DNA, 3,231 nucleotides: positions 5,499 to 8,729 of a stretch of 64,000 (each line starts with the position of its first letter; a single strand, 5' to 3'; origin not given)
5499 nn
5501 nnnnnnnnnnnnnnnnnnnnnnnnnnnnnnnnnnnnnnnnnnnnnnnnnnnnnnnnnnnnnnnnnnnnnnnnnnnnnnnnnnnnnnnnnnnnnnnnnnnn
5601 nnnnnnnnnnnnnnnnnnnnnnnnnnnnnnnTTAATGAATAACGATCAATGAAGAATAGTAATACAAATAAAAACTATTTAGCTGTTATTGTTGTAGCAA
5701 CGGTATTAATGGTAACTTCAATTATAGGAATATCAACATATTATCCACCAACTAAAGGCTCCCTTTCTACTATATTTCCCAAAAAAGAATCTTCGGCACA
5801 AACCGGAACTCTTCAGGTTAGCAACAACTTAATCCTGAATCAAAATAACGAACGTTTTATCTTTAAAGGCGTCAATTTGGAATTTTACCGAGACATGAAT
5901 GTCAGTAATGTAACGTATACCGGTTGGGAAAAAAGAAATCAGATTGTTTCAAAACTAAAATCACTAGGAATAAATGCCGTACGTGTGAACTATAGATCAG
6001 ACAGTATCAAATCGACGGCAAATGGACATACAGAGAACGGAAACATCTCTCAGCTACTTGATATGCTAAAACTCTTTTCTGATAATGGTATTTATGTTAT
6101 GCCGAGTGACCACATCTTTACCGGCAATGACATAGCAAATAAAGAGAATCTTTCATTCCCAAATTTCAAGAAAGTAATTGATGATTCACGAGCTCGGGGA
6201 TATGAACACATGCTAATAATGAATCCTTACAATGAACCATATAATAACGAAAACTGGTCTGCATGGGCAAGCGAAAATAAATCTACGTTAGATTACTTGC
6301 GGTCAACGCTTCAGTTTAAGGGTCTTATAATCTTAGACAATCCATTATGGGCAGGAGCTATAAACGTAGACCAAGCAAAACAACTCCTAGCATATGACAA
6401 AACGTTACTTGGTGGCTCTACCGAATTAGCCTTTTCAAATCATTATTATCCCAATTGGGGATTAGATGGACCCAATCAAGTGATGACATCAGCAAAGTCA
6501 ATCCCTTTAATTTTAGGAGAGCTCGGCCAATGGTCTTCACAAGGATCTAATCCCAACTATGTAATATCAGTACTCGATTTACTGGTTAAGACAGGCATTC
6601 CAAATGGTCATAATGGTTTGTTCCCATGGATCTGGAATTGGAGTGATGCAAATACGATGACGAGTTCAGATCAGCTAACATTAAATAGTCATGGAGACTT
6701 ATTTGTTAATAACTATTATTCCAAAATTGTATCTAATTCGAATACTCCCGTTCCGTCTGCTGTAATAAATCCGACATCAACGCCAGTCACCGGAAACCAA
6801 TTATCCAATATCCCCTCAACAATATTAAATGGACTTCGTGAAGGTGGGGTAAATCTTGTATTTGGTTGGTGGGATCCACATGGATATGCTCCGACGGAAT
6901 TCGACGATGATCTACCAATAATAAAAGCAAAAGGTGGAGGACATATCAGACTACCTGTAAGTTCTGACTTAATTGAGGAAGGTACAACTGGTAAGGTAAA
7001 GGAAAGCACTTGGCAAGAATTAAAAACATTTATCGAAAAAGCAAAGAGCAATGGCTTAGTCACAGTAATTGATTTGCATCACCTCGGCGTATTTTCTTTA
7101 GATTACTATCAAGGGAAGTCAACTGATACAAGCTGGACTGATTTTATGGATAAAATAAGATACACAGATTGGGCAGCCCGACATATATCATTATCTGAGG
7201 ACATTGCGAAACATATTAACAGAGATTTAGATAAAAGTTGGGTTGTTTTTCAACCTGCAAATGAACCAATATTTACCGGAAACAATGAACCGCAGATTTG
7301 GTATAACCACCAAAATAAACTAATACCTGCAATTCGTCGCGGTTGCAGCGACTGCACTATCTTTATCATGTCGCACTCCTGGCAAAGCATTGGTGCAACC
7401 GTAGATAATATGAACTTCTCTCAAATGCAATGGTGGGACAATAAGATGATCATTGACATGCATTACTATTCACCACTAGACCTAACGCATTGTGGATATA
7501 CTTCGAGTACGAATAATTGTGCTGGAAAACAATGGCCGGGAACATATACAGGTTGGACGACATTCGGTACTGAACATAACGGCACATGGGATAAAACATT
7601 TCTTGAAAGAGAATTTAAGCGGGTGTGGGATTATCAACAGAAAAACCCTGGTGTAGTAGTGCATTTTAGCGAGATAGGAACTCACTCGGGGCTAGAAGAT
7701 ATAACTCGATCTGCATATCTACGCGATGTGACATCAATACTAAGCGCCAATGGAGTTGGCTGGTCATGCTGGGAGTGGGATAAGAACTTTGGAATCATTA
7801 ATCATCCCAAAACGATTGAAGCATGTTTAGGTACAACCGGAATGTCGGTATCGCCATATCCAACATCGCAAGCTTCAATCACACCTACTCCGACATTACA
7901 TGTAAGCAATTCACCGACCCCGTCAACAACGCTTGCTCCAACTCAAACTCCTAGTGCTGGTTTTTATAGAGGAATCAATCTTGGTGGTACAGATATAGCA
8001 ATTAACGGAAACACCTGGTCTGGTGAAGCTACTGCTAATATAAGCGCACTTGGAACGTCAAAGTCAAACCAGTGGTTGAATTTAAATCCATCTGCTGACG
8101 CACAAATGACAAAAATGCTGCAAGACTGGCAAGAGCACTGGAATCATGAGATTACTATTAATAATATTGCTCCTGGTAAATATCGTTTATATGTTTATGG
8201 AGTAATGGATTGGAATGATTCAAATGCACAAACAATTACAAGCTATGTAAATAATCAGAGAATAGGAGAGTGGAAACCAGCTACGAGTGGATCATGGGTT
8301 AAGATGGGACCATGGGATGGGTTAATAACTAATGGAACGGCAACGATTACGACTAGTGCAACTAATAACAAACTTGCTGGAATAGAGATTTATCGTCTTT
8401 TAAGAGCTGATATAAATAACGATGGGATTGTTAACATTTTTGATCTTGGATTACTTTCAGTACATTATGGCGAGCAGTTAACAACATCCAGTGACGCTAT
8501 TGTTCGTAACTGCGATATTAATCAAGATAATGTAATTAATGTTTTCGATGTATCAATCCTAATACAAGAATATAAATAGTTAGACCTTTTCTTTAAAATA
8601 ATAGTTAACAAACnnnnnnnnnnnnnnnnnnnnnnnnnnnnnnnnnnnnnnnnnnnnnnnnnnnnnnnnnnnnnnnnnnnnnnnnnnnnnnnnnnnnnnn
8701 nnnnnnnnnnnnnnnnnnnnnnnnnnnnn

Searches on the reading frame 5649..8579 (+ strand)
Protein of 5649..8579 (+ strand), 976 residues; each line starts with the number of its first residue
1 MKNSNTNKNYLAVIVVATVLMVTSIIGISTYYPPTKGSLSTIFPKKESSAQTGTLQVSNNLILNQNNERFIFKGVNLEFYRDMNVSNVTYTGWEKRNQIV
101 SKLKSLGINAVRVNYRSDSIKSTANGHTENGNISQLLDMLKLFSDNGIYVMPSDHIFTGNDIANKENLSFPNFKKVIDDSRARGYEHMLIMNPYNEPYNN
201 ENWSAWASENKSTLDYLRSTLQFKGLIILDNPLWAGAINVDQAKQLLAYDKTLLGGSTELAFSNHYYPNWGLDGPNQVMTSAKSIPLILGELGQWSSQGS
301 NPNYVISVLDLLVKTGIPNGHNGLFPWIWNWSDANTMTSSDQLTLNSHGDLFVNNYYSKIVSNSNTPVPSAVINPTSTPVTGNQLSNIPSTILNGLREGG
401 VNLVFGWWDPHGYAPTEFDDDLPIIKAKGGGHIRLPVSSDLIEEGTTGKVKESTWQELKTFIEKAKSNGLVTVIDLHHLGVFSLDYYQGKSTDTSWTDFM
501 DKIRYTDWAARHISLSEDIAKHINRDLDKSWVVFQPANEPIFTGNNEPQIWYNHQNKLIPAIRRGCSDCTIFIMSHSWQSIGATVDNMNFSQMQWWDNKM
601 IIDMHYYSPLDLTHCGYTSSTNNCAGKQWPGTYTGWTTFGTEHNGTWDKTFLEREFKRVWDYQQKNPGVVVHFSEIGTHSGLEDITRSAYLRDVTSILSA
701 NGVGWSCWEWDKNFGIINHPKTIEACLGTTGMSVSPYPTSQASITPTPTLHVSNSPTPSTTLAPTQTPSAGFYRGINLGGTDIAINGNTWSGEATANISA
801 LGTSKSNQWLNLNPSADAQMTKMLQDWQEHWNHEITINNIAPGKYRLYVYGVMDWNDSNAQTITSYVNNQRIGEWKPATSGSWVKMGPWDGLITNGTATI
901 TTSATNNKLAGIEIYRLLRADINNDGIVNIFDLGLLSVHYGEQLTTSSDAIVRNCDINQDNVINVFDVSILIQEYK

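Call 4: search_protein_families(library=pfam, proteins=[window:5649-8579:+], max_evalue=0.01)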
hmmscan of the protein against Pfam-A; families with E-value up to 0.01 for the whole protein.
window:5649-8579:+ (976 aa): 3 families
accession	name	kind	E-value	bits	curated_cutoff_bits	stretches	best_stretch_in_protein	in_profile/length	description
PF00150.24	Cellulase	-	2.3e-35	122.8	23.5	2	422-713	27-271/272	Cellulase (glycosyl hydrolase family 5)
PF00404.24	Dockerin_1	-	5.5e-07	30.1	22.9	1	920-973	2-54/57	Dockerin type I domain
PF14686.12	fn3_3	-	0.0047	17.1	24.4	0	821-851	22-53/75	Polysaccharide lyase family 4, domain II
